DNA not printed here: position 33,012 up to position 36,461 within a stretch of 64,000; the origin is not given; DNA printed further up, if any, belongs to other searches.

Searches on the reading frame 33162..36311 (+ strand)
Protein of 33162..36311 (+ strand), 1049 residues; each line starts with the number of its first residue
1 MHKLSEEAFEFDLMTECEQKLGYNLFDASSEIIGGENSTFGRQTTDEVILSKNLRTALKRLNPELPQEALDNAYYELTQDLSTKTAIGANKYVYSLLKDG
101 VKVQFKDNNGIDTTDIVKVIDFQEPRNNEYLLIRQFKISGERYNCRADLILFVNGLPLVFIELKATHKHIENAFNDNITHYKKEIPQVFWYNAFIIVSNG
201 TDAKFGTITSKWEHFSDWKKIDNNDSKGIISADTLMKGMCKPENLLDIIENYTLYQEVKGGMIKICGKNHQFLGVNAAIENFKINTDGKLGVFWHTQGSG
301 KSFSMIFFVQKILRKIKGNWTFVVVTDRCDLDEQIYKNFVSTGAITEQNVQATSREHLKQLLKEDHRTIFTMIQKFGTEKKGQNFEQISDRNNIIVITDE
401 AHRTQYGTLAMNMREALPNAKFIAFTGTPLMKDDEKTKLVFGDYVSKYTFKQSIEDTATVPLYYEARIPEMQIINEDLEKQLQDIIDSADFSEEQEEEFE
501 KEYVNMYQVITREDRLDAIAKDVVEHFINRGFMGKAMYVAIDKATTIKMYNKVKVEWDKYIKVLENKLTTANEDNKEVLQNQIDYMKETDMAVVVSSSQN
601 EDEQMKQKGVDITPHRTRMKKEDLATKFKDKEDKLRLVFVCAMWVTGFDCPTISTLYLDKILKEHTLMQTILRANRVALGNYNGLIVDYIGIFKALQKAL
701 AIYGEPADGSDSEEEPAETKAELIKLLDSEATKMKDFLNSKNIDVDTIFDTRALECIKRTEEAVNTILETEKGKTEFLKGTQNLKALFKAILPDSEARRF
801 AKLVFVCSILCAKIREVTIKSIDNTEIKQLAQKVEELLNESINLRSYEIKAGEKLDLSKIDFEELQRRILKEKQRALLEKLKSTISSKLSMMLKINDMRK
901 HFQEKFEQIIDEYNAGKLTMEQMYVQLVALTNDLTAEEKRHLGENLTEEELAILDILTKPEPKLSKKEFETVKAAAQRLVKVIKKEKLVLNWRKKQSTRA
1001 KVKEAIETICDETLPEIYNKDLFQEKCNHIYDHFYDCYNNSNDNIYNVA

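Call 73: search_protein_families(library=pfam, proteins=[window:33162-36311:+], max_evalue=0.00001)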
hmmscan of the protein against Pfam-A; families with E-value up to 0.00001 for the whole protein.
window:33162-36311:+ (1049 aa): 5 families
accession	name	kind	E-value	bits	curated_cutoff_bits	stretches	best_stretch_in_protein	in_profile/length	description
PF18766.7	SWI2_SNF2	-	3.4e-77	259.4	26.7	1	270-490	1-216/221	SWI2/SNF2 ATPase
PF04313.20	HSDR_N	-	2.5e-47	161.8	25.1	1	3-213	1-197/198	Type I restriction enzyme R protein N terminus (HSDR_N)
PF11867.13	T1RH-like_C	-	3.9e-32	112.4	26.8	1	712-1012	3-304/329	Type I restriction enzyme HindI endonuclease subunit-like, C-terminal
PF04851.21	ResIII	-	8.1e-20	71.8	22.5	1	275-429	12-162/164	Type III restriction enzyme, res subunit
PF22679.2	T1R_D3-like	-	1.1e-16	62.1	27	1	536-689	5-156/158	Type I restriction enzyme subunit R domain 3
